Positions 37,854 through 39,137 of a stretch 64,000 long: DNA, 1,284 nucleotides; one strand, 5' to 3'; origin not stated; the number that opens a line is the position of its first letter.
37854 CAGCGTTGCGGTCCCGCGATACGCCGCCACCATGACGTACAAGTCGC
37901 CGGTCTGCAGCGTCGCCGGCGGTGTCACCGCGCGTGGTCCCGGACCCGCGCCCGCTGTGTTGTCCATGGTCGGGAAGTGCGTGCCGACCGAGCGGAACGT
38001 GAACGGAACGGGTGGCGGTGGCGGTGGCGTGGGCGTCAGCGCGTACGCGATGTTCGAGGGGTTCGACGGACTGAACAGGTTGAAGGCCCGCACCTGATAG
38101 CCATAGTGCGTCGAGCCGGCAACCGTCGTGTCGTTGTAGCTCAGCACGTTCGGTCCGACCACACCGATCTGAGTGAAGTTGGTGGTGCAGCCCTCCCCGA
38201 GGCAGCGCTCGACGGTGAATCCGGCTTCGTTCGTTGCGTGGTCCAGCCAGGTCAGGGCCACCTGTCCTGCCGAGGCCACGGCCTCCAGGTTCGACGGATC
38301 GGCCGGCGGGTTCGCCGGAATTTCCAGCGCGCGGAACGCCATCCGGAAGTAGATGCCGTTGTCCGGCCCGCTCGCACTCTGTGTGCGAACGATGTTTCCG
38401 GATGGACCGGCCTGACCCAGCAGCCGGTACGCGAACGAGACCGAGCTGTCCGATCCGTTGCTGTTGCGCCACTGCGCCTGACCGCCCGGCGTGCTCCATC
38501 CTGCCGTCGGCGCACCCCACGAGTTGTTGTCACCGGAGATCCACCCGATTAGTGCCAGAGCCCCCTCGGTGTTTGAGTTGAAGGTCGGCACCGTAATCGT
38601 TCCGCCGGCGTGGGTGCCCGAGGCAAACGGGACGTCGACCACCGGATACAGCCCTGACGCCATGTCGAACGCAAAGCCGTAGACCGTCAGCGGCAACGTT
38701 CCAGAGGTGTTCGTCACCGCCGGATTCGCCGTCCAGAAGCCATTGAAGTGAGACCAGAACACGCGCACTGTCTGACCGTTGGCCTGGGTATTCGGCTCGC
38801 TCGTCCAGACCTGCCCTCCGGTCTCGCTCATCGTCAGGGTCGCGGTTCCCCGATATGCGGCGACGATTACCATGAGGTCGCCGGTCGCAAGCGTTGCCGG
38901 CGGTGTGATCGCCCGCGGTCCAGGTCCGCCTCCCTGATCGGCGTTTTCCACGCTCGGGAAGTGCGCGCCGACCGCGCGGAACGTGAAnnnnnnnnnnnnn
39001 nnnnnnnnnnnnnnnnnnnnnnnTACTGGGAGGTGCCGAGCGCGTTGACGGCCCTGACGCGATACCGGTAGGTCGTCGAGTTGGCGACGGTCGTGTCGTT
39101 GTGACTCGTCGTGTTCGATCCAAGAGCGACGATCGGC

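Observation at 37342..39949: Unassigned ~220-aa module present three times at the C-terminus of G1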

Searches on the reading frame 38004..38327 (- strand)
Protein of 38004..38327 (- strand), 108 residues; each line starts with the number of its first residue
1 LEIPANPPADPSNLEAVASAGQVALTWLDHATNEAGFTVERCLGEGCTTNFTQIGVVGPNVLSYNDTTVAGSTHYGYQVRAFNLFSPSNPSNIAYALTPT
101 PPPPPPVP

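Call 67: search_solved_structures(query=window:38004-38327:-, max_evalue=1, show_alignments=1)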
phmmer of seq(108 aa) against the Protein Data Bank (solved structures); distinct sequences matched with E-value up to 1: 11.
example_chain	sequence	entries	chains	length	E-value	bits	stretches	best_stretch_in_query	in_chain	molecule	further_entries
2ed9_A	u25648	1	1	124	0.0018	21.8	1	2-99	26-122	Netrin receptor DCC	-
4u3h_A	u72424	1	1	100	0.051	17.2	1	3-94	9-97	FN3con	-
2nzi_A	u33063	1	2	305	0.058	17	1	11-92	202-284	Titin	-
9ot8_A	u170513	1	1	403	0.11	16.1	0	8-82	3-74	FN3con-9 - FN3con-41 fusion,Galectin-3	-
8bvo_A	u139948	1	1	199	0.19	15.4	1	3-92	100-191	Titin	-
6ygn_A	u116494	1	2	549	0.3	14.7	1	18-92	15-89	Titin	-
4o00_A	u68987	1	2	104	0.3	14.7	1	8-98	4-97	Titin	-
8oiy_A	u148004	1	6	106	0.37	14.4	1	8-98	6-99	Titin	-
8bxr_A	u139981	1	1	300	0.43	14.2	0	3-92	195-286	Titin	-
1x4z_A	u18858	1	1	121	0.51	14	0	7-92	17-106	biregional cell adhesion molecule-related/down-regulated oncogenes (Cdon)binding protein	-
7vdy_A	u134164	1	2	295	0.79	13.3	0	40-94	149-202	O-ureido-serine racemase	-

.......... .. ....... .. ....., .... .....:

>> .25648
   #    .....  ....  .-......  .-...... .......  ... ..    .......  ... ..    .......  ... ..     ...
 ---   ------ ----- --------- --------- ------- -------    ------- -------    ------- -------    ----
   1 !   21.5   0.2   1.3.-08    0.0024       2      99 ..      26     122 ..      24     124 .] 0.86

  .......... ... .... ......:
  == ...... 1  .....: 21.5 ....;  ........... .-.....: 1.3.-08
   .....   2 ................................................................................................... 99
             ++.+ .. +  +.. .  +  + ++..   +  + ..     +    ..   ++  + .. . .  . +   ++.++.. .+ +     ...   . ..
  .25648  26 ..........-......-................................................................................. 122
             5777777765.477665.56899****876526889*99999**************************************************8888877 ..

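Call 68: search_protein_families(library=pfam, proteins=[window:38004-38327:-], max_evalue=10)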
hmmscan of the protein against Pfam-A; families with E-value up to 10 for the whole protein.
seq(108 aa): 0 families

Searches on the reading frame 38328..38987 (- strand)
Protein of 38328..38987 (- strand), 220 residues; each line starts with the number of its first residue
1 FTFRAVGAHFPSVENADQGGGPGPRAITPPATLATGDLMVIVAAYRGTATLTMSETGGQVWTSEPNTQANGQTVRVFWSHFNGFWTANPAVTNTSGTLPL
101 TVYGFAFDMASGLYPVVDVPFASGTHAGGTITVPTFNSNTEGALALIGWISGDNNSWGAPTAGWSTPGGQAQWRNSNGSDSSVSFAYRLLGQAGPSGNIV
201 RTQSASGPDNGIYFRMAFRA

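Call 6: search_protein_families(library=pfam, proteins=[window:38328-38987:-], max_evalue=1)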
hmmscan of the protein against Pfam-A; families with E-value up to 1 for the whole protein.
seq(220 aa): 0 families

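Call 7: search_protein_families(library=phrogs, proteins=[window:38328-38987:-], max_evalue=1)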
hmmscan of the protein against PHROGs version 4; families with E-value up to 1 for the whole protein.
seq(220 aa): 0 families
